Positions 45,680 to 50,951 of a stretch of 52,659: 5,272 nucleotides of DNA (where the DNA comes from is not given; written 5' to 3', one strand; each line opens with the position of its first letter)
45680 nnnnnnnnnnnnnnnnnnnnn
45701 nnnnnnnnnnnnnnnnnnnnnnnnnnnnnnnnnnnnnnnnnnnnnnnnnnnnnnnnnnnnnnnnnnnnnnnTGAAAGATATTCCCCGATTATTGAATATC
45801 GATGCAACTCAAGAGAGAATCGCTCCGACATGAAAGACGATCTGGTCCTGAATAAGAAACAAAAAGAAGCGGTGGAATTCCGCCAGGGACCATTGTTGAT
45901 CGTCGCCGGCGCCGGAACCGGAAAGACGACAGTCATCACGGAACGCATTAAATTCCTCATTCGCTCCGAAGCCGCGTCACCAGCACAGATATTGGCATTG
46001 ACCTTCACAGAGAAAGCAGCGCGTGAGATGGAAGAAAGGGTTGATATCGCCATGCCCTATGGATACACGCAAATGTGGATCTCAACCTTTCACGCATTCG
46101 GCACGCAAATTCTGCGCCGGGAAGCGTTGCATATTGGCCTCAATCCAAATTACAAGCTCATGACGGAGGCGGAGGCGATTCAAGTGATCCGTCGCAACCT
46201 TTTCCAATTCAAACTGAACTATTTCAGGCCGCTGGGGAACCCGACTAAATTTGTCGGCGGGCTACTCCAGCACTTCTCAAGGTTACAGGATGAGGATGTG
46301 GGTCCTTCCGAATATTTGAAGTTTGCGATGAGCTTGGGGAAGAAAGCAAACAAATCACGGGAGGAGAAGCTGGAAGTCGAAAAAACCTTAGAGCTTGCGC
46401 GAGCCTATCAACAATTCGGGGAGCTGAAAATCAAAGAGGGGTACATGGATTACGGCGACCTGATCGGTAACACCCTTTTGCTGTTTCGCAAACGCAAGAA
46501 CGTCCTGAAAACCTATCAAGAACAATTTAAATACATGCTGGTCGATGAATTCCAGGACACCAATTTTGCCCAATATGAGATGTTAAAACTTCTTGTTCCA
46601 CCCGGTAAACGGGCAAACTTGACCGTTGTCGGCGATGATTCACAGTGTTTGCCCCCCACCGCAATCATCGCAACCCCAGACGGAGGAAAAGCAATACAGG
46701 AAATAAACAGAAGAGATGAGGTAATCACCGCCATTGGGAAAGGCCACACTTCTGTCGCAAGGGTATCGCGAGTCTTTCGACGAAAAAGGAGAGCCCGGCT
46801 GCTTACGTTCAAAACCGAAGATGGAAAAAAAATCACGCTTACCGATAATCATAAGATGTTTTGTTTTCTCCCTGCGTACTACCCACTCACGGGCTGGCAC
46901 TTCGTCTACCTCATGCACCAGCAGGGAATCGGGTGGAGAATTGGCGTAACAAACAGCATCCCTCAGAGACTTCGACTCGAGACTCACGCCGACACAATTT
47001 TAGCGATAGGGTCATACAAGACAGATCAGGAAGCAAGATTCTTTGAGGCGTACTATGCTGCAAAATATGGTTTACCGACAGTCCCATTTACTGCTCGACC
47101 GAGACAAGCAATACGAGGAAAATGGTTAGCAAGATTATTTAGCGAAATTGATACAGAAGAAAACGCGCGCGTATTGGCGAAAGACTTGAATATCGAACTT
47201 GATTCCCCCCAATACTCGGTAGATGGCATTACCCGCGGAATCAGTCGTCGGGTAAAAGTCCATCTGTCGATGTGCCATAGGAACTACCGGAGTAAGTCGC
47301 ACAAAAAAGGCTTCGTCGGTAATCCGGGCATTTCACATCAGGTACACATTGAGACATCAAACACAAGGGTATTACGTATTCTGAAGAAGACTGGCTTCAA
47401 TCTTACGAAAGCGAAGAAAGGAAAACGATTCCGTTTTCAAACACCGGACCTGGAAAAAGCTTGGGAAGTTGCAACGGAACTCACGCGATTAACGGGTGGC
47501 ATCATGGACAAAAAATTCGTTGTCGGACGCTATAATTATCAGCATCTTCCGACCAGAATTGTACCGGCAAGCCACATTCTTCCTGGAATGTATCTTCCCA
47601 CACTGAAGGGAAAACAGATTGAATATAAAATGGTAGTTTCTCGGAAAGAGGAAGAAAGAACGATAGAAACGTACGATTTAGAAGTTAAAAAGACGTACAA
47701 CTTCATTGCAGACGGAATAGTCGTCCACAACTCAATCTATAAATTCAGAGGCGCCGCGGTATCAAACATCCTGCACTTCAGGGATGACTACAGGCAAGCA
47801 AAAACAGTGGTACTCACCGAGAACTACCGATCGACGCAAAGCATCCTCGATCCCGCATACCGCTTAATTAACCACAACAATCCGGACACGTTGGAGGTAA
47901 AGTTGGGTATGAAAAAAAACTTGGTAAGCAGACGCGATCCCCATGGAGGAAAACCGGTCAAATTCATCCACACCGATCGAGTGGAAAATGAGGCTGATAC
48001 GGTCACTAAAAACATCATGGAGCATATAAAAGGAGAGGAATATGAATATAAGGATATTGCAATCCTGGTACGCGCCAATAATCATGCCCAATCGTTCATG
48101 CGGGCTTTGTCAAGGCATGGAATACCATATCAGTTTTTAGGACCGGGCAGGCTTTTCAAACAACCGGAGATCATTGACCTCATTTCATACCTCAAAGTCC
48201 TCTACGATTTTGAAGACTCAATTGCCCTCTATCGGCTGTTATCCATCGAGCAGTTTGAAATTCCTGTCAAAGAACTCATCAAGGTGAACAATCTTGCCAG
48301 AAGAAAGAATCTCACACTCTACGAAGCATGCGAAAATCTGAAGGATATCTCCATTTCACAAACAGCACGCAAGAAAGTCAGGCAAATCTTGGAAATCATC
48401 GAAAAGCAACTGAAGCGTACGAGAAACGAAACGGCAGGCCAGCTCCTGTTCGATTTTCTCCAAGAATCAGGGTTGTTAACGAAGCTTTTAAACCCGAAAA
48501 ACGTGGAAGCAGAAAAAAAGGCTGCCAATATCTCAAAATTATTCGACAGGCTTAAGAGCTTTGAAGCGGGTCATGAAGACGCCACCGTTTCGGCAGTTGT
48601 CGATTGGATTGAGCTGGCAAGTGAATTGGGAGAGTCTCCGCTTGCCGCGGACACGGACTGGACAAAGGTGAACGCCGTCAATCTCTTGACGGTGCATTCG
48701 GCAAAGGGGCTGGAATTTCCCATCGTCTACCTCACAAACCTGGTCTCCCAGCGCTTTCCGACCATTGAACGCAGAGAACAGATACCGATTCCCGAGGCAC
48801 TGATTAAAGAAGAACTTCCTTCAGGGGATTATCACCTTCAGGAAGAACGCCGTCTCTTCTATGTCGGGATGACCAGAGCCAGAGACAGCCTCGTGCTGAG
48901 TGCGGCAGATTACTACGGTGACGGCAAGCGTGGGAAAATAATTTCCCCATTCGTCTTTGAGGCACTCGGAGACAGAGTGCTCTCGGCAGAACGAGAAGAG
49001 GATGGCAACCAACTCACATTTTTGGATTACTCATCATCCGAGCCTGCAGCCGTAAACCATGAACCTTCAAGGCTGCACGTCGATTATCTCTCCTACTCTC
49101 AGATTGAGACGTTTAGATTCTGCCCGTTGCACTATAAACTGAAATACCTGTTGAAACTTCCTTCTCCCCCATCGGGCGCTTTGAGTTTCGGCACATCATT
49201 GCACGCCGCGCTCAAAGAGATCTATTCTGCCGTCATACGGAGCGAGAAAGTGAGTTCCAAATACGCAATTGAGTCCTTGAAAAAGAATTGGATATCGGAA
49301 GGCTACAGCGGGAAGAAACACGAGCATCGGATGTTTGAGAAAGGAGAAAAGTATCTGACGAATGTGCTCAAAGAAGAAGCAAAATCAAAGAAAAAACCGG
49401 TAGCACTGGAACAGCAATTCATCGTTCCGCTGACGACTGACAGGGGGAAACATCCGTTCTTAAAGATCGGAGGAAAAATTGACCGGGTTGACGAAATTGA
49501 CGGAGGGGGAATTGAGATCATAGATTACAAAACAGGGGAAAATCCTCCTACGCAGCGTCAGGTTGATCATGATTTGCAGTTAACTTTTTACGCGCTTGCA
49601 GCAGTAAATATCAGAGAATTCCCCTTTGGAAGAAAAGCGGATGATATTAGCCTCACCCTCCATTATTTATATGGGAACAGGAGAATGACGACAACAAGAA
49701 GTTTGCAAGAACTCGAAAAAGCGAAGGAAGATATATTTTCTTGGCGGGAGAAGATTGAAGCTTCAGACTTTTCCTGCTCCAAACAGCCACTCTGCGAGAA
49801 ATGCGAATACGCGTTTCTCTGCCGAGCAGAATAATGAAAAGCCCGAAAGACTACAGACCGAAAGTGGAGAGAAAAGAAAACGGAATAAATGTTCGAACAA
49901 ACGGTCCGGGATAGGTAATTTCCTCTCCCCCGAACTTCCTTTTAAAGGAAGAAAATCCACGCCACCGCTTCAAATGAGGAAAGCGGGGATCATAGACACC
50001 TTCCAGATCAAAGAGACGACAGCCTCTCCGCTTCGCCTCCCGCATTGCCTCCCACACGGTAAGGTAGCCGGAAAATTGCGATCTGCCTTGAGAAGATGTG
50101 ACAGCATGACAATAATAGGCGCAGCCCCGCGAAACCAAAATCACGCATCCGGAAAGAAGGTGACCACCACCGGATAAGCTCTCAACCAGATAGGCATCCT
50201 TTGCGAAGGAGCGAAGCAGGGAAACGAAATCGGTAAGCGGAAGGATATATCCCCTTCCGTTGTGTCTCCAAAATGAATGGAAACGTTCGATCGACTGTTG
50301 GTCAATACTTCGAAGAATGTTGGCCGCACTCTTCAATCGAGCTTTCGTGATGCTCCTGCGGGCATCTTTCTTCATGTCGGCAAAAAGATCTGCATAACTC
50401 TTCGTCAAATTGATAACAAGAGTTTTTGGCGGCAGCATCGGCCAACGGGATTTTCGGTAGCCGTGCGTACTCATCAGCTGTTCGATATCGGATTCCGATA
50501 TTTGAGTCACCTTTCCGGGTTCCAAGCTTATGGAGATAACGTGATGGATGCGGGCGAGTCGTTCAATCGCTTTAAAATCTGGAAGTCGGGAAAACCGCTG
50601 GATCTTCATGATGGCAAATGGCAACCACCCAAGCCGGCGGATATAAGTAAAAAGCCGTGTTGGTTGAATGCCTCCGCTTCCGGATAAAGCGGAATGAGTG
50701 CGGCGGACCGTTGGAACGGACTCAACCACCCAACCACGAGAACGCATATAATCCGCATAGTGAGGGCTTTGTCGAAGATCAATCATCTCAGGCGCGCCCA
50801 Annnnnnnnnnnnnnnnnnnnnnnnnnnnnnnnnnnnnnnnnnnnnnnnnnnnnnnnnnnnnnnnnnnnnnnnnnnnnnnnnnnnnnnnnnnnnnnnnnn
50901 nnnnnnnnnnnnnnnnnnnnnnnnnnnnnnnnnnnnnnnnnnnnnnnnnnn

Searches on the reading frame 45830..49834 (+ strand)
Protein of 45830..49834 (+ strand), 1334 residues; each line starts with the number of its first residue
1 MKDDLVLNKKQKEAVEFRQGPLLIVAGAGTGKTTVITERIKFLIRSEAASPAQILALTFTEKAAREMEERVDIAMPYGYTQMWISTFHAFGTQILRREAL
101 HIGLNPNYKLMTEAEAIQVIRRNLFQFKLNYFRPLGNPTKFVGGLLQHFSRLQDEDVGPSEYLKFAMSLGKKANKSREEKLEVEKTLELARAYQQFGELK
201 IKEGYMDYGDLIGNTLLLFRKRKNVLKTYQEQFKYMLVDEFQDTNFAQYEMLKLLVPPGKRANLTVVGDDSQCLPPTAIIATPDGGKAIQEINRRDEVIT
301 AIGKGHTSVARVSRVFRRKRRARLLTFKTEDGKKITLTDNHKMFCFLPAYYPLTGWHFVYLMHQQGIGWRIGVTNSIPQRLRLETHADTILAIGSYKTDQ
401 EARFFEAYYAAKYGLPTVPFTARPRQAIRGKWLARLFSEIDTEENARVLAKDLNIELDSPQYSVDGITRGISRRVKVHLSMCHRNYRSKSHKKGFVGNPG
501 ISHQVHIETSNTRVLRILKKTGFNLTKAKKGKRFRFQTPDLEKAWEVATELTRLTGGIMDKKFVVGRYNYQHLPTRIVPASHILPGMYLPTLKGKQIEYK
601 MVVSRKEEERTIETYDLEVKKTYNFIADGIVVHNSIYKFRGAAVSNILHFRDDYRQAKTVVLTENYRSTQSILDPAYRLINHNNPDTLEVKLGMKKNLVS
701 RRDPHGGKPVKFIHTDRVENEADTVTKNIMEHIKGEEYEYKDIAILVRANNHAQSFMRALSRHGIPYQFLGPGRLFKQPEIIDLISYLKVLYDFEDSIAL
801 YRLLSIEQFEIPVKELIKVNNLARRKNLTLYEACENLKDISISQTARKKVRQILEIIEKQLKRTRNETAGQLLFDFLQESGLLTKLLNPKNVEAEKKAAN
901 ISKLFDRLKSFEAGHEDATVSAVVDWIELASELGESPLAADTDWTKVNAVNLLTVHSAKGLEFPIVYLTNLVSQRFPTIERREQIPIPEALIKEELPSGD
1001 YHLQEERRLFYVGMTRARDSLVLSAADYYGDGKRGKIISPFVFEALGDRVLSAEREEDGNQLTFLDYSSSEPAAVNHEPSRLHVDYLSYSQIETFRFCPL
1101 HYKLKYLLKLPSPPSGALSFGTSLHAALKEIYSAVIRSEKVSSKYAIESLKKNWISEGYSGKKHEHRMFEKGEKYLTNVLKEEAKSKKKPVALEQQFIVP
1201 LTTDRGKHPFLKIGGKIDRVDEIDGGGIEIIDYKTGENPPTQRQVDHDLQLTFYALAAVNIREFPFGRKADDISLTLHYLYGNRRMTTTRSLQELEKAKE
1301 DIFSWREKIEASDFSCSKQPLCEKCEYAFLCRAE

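Call 93: search_protein_families(library=pfam, proteins=[window:45830-49834:+], max_evalue=0.001)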
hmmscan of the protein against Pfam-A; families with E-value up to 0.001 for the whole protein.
window:45830-49834:+ (1334 aa): 10 families
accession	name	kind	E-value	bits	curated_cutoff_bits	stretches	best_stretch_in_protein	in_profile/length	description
PF00580.27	UvrD-helicase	-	4.9e-66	223.6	23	1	7-273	1-251/271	UvrD/REP helicase N-terminal domain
PF13361.12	UvrD_C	-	3e-56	191.8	25.6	1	660-1026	1-348/350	UvrD-like helicase C-terminal domain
PF12705.13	PDDEXK_1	-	6.5e-38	131.5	22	1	1087-1332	2-247/247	PD-(D/E)XK nuclease superfamily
PF13245.12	AAA_19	-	1.7e-22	80.5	25.1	1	11-275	1-131/134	AAA domain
PF14890.11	Intein_splicing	-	1.8e-11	44.5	35.8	1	550-634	114-155/155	Intein splicing domain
PF13538.12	UvrD_C_2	-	2.8e-11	43.5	27.4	1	999-1023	27-51/52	UvrD-like helicase C-terminal domain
PF13604.12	AAA_30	-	2.6e-07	31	27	1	7-74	2-69/191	AAA domain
PF10926.14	DUF2800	-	1.6e-05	24.7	21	1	1087-1333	4-234/368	Protein of unknown function (DUF2800)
PF13086.12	AAA_11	-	4.2e-05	23.9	27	0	7-278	2-254/257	AAA domain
PF01079.26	Hint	-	0.00024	21.2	29.7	1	270-344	10-87/213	Hint module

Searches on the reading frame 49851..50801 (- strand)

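Call 93: search_protein_families(library=pfam, proteins=[window:49851-50801:-], max_evalue=0.001)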
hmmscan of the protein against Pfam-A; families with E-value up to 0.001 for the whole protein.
window:49851-50801:- (316 aa): 2 families
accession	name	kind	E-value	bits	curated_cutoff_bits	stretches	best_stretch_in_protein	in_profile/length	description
PF02388.22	FemAB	-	3.2e-09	36.5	24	1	215-303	307-391/406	FemAB family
PF13480.13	Acetyltransf_6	-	2.3e-07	31.5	22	1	167-266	27-134/143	Acetyltransferase (GNAT) domain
